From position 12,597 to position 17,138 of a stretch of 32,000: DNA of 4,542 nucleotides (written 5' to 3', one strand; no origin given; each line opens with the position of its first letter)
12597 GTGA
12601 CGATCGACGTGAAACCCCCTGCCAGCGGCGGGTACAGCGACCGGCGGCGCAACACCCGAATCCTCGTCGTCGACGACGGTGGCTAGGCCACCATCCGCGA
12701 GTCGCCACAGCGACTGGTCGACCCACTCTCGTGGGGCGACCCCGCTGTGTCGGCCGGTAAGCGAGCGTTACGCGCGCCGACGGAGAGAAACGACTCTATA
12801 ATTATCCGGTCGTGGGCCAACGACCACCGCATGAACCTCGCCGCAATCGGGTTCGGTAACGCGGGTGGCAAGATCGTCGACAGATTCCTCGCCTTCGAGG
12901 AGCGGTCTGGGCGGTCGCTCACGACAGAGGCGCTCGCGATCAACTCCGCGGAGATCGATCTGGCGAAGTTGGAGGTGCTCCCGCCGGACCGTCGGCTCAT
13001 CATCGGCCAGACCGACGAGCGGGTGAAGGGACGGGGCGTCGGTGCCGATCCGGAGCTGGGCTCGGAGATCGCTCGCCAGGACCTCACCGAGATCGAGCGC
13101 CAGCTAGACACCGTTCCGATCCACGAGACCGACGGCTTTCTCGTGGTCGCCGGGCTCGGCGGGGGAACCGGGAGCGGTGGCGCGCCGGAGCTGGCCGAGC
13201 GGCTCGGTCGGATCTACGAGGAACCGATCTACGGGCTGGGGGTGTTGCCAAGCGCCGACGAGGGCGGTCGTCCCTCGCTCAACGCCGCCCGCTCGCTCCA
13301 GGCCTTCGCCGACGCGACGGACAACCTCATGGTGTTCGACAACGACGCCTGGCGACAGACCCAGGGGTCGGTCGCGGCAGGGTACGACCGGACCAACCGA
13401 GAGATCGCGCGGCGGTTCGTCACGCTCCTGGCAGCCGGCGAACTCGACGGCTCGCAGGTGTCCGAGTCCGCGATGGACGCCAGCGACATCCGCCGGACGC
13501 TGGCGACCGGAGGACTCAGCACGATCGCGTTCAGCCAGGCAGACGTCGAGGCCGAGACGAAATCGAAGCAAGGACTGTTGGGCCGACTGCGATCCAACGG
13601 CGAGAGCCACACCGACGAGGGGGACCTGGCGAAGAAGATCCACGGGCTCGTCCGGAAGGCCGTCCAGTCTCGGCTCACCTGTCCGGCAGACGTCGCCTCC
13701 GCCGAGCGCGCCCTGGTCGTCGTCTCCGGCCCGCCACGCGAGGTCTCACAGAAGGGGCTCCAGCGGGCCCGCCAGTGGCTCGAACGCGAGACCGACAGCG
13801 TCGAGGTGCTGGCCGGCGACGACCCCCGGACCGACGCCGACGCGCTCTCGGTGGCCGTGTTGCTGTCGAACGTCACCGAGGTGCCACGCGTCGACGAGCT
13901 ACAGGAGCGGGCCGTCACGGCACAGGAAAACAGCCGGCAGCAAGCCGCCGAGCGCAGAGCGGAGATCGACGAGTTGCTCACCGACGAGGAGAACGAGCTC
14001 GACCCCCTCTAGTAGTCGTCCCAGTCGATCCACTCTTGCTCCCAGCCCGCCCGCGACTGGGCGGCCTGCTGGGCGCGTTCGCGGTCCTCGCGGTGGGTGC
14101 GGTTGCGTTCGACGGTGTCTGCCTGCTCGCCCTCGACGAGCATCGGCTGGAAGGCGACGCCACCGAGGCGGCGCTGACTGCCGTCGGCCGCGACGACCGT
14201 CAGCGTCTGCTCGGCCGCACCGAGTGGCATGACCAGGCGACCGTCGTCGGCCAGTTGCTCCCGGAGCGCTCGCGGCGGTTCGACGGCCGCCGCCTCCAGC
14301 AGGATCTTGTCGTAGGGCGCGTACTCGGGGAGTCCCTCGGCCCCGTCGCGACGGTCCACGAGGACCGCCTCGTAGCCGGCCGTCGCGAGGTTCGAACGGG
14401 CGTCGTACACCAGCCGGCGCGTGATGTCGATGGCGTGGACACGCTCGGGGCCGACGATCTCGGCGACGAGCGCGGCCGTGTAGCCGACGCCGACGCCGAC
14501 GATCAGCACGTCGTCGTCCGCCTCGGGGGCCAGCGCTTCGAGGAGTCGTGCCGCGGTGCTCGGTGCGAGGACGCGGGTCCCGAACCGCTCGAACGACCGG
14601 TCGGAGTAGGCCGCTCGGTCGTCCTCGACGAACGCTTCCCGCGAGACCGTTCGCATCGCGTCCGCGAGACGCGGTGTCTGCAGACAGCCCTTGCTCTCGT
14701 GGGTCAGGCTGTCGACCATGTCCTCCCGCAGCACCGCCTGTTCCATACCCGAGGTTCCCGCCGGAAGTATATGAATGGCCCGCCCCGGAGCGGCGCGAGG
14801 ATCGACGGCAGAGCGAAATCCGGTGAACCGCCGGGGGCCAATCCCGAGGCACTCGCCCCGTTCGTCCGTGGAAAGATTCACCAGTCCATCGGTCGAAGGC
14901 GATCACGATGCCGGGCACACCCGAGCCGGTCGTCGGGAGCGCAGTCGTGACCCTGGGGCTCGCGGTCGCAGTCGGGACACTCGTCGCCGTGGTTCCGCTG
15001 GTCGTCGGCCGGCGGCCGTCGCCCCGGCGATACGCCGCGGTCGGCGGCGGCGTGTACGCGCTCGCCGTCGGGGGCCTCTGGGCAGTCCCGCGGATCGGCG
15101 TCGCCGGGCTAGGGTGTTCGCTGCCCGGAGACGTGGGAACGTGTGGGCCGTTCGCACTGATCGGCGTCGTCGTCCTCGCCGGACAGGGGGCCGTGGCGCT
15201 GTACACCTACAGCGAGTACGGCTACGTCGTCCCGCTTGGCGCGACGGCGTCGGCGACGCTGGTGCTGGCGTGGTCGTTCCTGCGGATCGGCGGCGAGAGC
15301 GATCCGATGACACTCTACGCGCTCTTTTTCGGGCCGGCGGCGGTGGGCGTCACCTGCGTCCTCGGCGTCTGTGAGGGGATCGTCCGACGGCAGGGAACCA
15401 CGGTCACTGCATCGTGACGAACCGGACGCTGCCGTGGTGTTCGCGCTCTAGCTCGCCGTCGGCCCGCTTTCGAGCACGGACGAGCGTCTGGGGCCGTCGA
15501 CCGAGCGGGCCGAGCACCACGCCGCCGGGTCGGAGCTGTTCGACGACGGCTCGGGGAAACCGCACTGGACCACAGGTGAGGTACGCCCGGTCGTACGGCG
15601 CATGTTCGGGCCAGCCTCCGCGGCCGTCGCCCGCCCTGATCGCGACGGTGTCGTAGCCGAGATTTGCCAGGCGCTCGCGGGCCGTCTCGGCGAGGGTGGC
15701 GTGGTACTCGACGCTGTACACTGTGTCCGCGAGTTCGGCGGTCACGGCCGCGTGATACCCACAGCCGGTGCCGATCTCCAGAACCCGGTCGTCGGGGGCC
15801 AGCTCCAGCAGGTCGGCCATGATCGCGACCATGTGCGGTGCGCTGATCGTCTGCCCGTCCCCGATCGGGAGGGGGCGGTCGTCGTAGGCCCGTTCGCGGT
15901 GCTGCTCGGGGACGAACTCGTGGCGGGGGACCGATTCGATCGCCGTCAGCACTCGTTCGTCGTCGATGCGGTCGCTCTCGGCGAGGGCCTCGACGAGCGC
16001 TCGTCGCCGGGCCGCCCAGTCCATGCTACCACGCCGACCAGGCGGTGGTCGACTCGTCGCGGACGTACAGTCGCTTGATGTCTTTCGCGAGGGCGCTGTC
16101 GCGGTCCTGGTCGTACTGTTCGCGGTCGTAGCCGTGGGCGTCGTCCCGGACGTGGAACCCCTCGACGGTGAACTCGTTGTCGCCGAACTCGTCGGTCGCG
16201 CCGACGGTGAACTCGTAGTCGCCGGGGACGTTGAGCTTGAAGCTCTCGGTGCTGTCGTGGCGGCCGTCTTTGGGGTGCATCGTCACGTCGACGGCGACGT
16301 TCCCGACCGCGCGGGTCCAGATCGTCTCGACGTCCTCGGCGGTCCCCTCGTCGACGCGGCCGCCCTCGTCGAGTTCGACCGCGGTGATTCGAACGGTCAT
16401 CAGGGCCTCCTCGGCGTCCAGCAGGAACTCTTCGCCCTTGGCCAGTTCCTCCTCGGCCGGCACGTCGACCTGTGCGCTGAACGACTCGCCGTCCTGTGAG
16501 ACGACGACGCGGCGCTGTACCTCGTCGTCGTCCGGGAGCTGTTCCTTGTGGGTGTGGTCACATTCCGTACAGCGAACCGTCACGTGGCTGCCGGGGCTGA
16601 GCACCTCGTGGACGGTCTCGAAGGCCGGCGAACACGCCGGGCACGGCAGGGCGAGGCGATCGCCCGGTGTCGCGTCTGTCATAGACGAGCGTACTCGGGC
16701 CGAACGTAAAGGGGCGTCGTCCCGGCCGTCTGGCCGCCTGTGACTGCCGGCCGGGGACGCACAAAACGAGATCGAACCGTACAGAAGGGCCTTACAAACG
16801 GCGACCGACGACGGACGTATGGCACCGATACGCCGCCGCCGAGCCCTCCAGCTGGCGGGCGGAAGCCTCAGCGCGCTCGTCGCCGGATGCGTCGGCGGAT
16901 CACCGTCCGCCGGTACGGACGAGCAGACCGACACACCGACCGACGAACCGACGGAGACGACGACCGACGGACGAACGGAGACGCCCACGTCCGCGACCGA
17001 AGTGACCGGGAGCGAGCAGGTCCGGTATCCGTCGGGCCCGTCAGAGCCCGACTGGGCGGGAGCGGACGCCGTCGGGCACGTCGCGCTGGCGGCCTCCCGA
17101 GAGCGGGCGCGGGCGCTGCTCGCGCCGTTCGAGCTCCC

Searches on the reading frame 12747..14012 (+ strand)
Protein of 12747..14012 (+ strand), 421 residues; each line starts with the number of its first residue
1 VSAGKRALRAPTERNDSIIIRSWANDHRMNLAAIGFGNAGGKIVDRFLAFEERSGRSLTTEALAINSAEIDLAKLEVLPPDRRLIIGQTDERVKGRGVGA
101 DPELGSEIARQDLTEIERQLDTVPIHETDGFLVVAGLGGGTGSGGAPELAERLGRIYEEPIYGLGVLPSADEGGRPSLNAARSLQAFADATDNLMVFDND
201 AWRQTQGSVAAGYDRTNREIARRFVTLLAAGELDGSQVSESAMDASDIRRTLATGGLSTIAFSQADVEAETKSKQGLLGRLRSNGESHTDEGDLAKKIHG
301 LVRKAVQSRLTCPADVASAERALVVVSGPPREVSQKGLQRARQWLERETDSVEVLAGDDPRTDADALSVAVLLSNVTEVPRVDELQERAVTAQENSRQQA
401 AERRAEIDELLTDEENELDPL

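Call 98: search_protein_families(library=pfam, proteins=[window:12747-14012:+], max_evalue=0.00001)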
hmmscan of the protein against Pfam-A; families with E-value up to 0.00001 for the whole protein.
window:12747-14012:+ (421 aa): 2 families
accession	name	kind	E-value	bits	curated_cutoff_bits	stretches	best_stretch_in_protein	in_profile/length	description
PF21011.2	CetZ_C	-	3.1e-62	209.7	21.6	1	208-390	3-179/180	Tubulin-like CetZ, C-terminal domain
PF00091.31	Tubulin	-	2.8e-27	96.7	33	1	32-204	3-187/190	Tubulin/FtsZ family, GTPase domain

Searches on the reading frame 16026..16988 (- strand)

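Call 98: search_protein_families(library=pfam, proteins=[window:16026-16988:-], max_evalue=0.00001)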
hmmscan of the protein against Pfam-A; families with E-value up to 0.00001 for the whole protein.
window:16026-16988:- (320 aa): 1 family
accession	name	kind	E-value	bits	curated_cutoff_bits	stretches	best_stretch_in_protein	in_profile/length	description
PF19769.4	CPxCG_zf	-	1.2e-54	185.3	27.2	1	116-309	1-182/183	CPxCG-related zinc finger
